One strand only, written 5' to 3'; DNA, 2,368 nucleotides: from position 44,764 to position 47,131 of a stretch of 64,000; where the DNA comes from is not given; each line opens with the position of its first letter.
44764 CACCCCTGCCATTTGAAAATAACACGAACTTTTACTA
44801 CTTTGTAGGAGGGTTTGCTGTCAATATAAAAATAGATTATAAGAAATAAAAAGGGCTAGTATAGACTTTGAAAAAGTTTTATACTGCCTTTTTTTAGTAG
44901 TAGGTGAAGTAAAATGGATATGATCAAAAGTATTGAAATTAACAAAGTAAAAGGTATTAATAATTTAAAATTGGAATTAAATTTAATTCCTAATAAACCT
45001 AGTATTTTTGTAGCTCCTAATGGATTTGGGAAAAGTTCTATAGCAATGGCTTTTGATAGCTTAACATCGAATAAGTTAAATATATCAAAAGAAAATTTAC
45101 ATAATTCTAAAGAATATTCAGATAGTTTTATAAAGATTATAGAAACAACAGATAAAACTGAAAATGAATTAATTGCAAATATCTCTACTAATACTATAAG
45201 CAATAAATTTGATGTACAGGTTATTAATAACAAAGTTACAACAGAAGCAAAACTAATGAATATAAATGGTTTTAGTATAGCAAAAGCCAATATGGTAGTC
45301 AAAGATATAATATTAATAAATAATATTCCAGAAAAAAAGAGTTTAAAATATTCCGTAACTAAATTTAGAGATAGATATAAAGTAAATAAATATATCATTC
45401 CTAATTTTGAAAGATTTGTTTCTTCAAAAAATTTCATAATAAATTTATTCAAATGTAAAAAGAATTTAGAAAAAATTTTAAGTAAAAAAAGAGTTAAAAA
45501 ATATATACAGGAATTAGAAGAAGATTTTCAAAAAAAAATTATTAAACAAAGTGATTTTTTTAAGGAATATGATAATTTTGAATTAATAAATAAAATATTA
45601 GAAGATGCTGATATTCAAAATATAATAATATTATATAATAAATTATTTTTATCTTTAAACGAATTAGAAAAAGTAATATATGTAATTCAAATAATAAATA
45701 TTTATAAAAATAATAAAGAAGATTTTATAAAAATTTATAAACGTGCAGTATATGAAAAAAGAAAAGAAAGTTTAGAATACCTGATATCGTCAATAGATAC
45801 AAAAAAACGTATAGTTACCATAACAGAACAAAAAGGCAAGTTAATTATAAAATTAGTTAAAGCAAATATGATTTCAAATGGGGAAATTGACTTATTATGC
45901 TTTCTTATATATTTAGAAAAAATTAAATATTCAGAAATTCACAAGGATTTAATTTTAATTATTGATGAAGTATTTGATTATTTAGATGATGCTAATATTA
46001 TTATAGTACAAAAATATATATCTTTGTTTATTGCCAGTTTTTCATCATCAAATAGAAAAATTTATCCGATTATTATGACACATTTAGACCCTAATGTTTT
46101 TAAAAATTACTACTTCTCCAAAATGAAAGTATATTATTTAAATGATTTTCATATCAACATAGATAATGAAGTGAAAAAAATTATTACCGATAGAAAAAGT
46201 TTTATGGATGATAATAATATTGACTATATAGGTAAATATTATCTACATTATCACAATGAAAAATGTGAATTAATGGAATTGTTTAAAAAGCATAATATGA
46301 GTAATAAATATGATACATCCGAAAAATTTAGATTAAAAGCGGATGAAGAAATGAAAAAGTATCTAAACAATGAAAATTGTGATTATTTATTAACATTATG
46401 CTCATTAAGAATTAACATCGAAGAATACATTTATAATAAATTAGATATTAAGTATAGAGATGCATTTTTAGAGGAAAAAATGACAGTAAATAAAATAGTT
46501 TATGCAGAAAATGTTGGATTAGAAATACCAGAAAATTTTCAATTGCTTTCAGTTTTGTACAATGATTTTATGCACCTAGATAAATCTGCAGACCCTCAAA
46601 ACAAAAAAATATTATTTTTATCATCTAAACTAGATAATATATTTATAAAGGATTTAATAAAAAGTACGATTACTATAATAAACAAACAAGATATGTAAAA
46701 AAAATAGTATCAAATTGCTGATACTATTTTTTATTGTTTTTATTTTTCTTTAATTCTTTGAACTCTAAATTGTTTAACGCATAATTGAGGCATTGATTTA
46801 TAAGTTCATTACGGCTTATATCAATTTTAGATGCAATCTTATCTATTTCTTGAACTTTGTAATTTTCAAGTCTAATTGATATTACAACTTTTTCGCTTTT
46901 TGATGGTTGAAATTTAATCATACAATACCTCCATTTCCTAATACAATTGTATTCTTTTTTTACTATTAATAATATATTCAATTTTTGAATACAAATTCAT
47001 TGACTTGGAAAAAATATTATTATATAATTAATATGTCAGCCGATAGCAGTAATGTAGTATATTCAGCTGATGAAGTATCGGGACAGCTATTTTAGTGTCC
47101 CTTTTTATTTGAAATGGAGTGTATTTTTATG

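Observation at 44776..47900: Very AT-rich islet next to the tRNAs carrying a 594-aa RecF/SMC-like ATPase with unknown C-terminal domain, plus an RHH protein and a broken zinc-ribbon gene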

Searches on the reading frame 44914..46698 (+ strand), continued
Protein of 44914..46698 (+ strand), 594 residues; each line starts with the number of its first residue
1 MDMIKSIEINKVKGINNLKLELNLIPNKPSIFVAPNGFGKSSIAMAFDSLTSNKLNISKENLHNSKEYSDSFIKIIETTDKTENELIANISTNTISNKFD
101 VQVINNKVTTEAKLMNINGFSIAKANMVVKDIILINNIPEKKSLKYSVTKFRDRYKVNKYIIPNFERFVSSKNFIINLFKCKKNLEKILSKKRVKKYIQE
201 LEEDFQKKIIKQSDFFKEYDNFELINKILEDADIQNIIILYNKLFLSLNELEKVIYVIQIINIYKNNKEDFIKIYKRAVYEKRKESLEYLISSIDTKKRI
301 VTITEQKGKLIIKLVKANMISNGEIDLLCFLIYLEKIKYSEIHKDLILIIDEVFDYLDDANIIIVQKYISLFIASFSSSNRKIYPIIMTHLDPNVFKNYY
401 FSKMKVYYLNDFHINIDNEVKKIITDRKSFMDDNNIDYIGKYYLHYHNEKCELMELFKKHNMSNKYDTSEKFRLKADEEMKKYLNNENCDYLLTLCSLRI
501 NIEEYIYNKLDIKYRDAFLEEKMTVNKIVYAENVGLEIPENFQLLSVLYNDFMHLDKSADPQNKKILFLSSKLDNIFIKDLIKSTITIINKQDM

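Call 81: search_protein_families(library=padloc, proteins=[P0045, P0049, P0061, P0104, P0088, P0077, P0053, P0036, P0066, P0120], max_evalue=0.0001)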
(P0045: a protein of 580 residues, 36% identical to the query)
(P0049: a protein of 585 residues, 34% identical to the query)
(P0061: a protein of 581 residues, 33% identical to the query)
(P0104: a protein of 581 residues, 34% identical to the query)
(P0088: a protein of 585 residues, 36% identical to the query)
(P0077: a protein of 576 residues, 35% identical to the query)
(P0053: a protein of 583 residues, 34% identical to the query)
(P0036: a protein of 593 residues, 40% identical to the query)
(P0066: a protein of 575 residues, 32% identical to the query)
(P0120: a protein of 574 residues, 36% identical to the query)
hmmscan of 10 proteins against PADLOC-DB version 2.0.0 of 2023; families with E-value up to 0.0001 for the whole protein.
P0045 (580 aa): 1 family
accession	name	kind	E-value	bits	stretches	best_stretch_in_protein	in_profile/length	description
PDLC04140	mad8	-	1.2e-05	23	1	17-382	16-224/314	mads_8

P0049 (585 aa): 5 families
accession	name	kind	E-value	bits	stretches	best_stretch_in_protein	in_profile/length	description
PDLC04135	mad3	-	2.3e-06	25.4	0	317-374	259-311/374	mads_3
PDLC05023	PDC-S46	-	6.1e-06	23.2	0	8-120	4-109/719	-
PDLC02335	AbiLi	-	8.9e-06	23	1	6-357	49-206/326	AbiLi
PDLC04140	mad8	-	1e-05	23.2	1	27-385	24-227/314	mads_8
PDLC00271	PtuA1|PtuA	-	5.6e-05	20.9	0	6-68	2-61/421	AAA ATPase domain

P0061 (581 aa): 2 families
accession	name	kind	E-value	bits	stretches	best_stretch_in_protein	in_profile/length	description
PDLC05023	PDC-S46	-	9.6e-09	32.4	0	1-71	1-71/719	-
PDLC02335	AbiLi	-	5.7e-05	20.3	0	3-50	50-100/326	AbiLi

P0104 (581 aa): 4 families
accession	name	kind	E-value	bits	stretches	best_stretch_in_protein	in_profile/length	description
PDLC04140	mad8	-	1.5e-06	25.9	1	22-371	23-217/314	mads_8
PDLC02358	Old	-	3.8e-06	24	1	1-207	2-178/578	Old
PDLC02335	AbiLi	-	1.3e-05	22.4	1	2-409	49-253/326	AbiLi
PDLC04135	mad3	-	6.6e-05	20.6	0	3-369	2-310/374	mads_3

P0088 (585 aa): 4 families
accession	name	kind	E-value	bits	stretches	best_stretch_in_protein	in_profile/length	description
PDLC04135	mad3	-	1.9e-08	32.2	1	3-371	2-311/374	mads_3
PDLC04140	mad8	-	4.8e-07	27.6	1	20-380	21-225/314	mads_8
PDLC05023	PDC-S46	-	5.8e-07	26.5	1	1-111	1-108/719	-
PDLC00271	PtuA1|PtuA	-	2.2e-05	22.2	1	1-105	1-98/421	AAA ATPase domain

P0077 (576 aa): 2 families
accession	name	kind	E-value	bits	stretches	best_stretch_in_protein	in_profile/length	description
PDLC02335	AbiLi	-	4.5e-06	24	1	1-352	49-208/326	AbiLi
PDLC04135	mad3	-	4.8e-05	21.1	1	5-366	5-310/374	mads_3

P0053 (583 aa): 3 families
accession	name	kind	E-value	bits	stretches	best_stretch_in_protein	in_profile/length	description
PDLC00271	PtuA1|PtuA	-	1.1e-07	29.8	1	3-121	2-117/421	AAA ATPase domain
PDLC02914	ATPase-Toprim_I-B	-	1.3e-06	25.9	1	6-54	4-52/443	-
PDLC05023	PDC-S46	-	2.4e-06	24.5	1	5-68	4-65/719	-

P0036 (593 aa): 0 families

P0066 (575 aa): 10 families
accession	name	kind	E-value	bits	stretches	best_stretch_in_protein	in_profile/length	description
PDLC00271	PtuA1|PtuA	-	3.4e-08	31.4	1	1-88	1-82/421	AAA ATPase domain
PDLC04135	mad3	-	2.9e-07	28.4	1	3-359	2-300/374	mads_3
PDLC02979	AriA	-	4e-07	28.2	1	1-79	1-63/373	-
PDLC02335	AbiLi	-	1.8e-06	25.3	1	3-413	50-255/326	AbiLi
PDLC02914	ATPase-Toprim_I-B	-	6.7e-06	23.5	1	2-52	2-51/443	-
PDLC03859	LmuB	-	1.9e-05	22.1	1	1-51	3-49/611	-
PDLC02980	AriA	-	2.5e-05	22.4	0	315-355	235-271/304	-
PDLC04140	mad8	-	2.9e-05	21.8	0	19-358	20-207/314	mads_8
PDLC00298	PtuA1|PtuA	-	3.1e-05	21.2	1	1-109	1-110/423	AAA ATPase domain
PDLC00278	PtuA1|PtuA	-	8.7e-05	20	0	1-66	1-62/436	AAA ATPase domain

P0120 (574 aa): 4 families
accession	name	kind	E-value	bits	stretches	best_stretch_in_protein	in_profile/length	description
PDLC05023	PDC-S46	-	3.3e-08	30.6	1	8-165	5-163/719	-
PDLC04135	mad3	-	1.8e-06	25.7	1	5-365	1-311/374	mads_3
PDLC04140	mad8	-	6.9e-06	23.8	1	25-389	23-237/314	mads_8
PDLC04175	HEC-01A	-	7.3e-05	20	1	1-54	1-50/363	-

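Call 87: find_encoding_contigs(protein=P0003, flank=6000, max_places=4)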
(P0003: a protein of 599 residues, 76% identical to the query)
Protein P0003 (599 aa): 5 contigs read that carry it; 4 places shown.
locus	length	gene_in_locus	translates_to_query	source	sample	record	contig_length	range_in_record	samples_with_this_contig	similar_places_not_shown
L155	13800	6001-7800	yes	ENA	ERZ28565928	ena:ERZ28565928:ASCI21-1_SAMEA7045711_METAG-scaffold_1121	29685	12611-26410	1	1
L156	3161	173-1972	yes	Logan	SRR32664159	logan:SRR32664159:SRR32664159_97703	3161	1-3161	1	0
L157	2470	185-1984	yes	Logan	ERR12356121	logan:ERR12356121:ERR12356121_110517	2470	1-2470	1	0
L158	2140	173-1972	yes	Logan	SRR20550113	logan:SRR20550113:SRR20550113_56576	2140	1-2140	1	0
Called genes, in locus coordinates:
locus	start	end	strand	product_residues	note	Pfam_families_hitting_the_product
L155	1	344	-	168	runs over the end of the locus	PF01527:HTH_Tnp_1 (weak)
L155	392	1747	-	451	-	PF01225:Mur_ligase, PF08245:Mur_ligase_M, PF02875:Mur_ligase_C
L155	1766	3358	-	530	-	PF08245:Mur_ligase_M, PF02875:Mur_ligase_C (weak)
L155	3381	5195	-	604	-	PF13522:GATase_6, PF13537:GATase_7, PF00733:Asn_synthase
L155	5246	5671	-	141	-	PF07486:Hydrolase_2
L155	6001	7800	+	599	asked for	-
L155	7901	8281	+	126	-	PF01527:HTH_Tnp_1 (weak), PF13518:HTH_28 (weak)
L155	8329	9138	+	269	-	PF00665:rve, PF13683:rve_3, PF13333:rve_2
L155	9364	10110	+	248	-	PF00719:Pyrophosphatase, PF04026:SpoVG (weak)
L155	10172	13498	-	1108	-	PF17757:UvrB_inter, PF02559:CarD_TRCF_RID, PF00270:DEAD, PF04851:ResIII, PF00271:Helicase_C, PF03461:TRCF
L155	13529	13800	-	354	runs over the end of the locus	-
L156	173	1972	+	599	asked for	-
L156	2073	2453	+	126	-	PF01527:HTH_Tnp_1 (weak), PF13518:HTH_28 (weak)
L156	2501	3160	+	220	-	?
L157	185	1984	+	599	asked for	-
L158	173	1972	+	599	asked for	-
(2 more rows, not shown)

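Call 90: find_related_loci(query=A1, collection=viral_contigs, flank=8000)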
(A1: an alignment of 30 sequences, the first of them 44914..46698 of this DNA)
Query A1 (594 aa) in viral_contigs; peptide patterns used: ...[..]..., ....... (x = any residue, [..] = any of these).
186 stretches matched a pattern; 11 encode a relative of the query (tblastn E <= 1e-3); 11 distinct loci.
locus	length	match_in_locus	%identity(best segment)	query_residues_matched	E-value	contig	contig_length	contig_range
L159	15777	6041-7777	33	3-586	2e-91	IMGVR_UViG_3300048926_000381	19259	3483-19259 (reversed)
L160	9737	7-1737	33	4-585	7e-91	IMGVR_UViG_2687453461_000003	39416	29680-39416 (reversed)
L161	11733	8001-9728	32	3-584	3e-83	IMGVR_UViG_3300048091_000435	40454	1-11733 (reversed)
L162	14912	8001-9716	31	4-582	9e-82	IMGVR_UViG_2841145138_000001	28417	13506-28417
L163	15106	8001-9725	33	4-582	1e-78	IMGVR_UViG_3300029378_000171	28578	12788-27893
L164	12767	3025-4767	29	4-594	1e-71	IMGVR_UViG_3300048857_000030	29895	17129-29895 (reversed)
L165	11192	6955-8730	28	1-583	2e-68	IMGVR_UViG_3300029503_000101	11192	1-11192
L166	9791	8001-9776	28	1-583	2e-68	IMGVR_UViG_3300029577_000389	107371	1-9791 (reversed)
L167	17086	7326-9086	29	4-590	1e-64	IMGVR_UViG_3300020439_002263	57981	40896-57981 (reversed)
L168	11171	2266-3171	34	280-586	3e-50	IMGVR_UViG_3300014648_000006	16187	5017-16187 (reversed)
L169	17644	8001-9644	26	3-540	2e-41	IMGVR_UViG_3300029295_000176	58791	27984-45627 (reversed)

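Call 95: search_protein_families(library=pfam, proteins=[L083:8466-9995:+, L063:6369-7823:+, L082:6947-9991:+, L064:3556-6369:+, L085:2241-3023:+], max_evalue=0.001)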
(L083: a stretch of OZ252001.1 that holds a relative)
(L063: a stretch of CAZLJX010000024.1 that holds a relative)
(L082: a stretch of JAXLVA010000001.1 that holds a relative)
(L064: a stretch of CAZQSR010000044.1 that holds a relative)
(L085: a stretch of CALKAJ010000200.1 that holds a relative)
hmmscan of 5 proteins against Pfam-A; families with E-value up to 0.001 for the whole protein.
L083:8466-9995:+ (509 aa): 5 families
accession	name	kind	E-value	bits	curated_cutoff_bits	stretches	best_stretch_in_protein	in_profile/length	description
PF02384.22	N6_Mtase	-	4.2e-69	233.7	20.4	1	136-438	3-284/311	N-6 DNA Methylase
PF12161.14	HsdM_N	-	2e-13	51.6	24.5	1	7-126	2-135/135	HsdM N-terminal domain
PF07669.17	Eco57I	-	3.7e-07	30.8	25.3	1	209-362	52-165/171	Eco57I restriction-modification methylase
PF01170.24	UPF0020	-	6.1e-05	23.2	22.3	1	172-279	19-134/197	RMKL-like, methyltransferase domain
PF20473.4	MmeI_Mtase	-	0.00021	21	27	0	184-229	22-72/259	MmeI, DNA-methyltransferase domain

L063:6369-7823:+ (484 aa): 1 family
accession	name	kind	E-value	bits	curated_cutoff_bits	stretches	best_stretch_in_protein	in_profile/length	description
PF01420.25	Methylase_S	-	4.7e-36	125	22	2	3-170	2-162/168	Type I restriction modification DNA specificity domain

L082:6947-9991:+ (1014 aa): 5 families
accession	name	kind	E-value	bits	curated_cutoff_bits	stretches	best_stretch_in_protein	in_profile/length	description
PF18766.7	SWI2_SNF2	-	3.1e-28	99.4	26.7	2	286-439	1-145/221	SWI2/SNF2 ATPase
PF04313.20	HSDR_N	-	2.5e-16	60.6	25.1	1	64-211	38-197/198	Type I restriction enzyme R protein N terminus (HSDR_N)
PF04851.21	ResIII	-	1.8e-15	57.7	22.5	1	283-438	4-151/164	Type III restriction enzyme, res subunit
PF22679.2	T1R_D3-like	-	3.5e-13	50.7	27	1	668-719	98-149/158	Type I restriction enzyme subunit R domain 3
PF00270.35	DEAD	-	1.3e-09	38.4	26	1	295-445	12-147/167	DEAD/DEAH box helicase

L064:3556-6369:+ (937 aa): 6 families
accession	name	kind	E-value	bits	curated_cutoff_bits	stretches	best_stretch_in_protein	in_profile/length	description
PF04851.21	ResIII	-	1.3e-41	142.7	22.5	1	162-353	4-163/164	Type III restriction enzyme, res subunit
PF08463.15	EcoEI_R_C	-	2.5e-40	138.7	24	1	758-935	2-162/163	EcoEI R protein C-terminal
PF18766.7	SWI2_SNF2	-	5.5e-20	72.4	26.7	1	166-389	2-197/221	SWI2/SNF2 ATPase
PF00270.35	DEAD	-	2.4e-12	47.4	26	1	164-354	2-162/167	DEAD/DEAH box helicase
PF04313.20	HSDR_N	-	6e-06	26.7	25.1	1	53-122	127-196/198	Type I restriction enzyme R protein N terminus (HSDR_N)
PF00271.37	Helicase_C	-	0.00011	22.9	23.5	1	468-565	15-108/110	Helicase conserved C-terminal domain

L085:2241-3023:+ (260 aa): 0 families

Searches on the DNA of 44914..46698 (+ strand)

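Call 48: search_dna_similar(query=L026:10001-11725:+, collection=ecoli_genomes, mode=distant, max_rows=10)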
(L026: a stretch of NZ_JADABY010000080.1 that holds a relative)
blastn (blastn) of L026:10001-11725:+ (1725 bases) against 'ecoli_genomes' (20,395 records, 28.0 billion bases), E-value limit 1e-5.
Records with a match: 2; places in all: 2; records where one place covers at least 80% of the query: 2.
Genomes with a match: 2 of 5426; with a place that covers at least 80% of the query: 2. Places per genome that has any: lowest 1, median 1, highest 1. On chromosomes: 2 places; on plasmids: 0.
Best place of each record, by identity: 60-80% 2.
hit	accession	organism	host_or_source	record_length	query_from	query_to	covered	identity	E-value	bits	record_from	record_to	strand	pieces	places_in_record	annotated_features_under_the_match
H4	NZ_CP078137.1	Escherichia coli strain Sx181-0-1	urine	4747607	1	1722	100%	73.4%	0e+0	1039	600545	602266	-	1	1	hypothetical protein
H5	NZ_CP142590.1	Escherichia coli strain 64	Sika deer feces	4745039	1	1722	100%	73.4%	0e+0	1039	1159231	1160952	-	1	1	hypothetical protein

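Call 52: get_annotated_region(hit=H4, flank=10000)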
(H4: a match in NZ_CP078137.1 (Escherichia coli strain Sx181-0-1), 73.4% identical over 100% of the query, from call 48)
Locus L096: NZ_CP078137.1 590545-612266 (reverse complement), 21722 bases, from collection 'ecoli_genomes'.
description: Escherichia coli strain Sx181-0-1 chromosome, complete genome
organism: Escherichia coli strain Sx181-0-1 (NCBI taxid 562)
replicon: chromosome; assembly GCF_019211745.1
host: -; source: urine; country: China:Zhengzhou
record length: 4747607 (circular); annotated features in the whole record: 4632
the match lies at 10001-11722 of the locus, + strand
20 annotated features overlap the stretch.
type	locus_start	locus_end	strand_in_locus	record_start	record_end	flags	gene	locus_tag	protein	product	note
CDS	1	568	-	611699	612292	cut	grpE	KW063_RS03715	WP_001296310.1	nucleotide exchange factor GrpE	-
CDS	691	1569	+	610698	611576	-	nadK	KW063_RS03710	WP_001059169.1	NAD(+) kinase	-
CDS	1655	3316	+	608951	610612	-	recN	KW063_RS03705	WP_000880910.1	DNA repair protein RecN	-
CDS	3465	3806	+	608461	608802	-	bamE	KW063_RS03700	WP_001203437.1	outer membrane protein assembly factor BamE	-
CDS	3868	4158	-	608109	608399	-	yfjF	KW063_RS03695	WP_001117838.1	RnfH family protein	-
CDS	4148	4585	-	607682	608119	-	ratA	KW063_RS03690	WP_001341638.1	type II toxin-antitoxin system toxin RatA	-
CDS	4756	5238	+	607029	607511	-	smpB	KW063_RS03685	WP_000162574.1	SsrA-binding protein SmpB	-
tmRNA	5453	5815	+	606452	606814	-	ssrA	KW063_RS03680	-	transfer-messenger RNA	-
CDS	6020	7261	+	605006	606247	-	intA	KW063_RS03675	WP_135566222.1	integrase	-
CDS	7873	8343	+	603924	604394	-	-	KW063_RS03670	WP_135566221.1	hypothetical protein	-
CDS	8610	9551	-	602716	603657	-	-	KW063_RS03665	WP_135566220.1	hypothetical protein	-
CDS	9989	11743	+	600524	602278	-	-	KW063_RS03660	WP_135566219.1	hypothetical protein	-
CDS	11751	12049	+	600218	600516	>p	-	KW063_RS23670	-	IS4 family transposase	frameshifted; internal stop; incomplete; partial in the middle of a contig; missing N-terminus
CDS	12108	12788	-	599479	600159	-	-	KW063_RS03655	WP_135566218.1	inovirus Gp2 family protein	-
CDS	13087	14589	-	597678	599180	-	-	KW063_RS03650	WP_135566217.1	YfjI family protein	-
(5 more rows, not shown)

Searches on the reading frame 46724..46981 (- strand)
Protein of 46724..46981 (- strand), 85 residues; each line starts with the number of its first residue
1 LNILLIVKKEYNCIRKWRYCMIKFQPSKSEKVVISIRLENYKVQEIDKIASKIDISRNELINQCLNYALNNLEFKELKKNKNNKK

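Call 4: search_protein_families(library=pfam, proteins=[window:46724-46981:-], max_evalue=0.1)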
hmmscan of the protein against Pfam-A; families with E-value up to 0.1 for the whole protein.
window:46724-46981:- (85 aa): 1 family
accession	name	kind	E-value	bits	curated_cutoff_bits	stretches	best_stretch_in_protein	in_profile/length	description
PF13467.12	RHH_4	-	0.065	13.7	25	1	34-63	13-42/67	Ribbon-helix-helix domain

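Call 5: search_protein_families(library=padloc, proteins=[window:46724-46981:-], max_evalue=1)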
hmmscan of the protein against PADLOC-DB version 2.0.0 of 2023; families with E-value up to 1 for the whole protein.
window:46724-46981:- (85 aa): 0 families

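Call 6: search_protein_families(library=ncbifam, proteins=[window:46724-46981:-], max_evalue=1)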
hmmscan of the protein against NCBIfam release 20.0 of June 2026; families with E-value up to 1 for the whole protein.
window:46724-46981:- (85 aa): 4 families
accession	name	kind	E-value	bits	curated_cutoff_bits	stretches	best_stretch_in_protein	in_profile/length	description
NF047399.1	BrnA_antitoxin_add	equivalog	4.7e-05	23.5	60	1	28-67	29-68/70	type II toxin-antitoxin system BrnA family antitoxin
NF008671.0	PRK11675.1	equivalog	0.0069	16.8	62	1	34-72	53-91/95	LexA regulated protein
NF053762.1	aCcr1_fam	equivalog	0.012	15.5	60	1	33-61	2-30/38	aCcr1 family cell cycle regulator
NF050181.1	TA_anti_VapB_Myco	equivalog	0.021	15.3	60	1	38-67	9-38/72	type II toxin-antitoxin system VapB family antitoxin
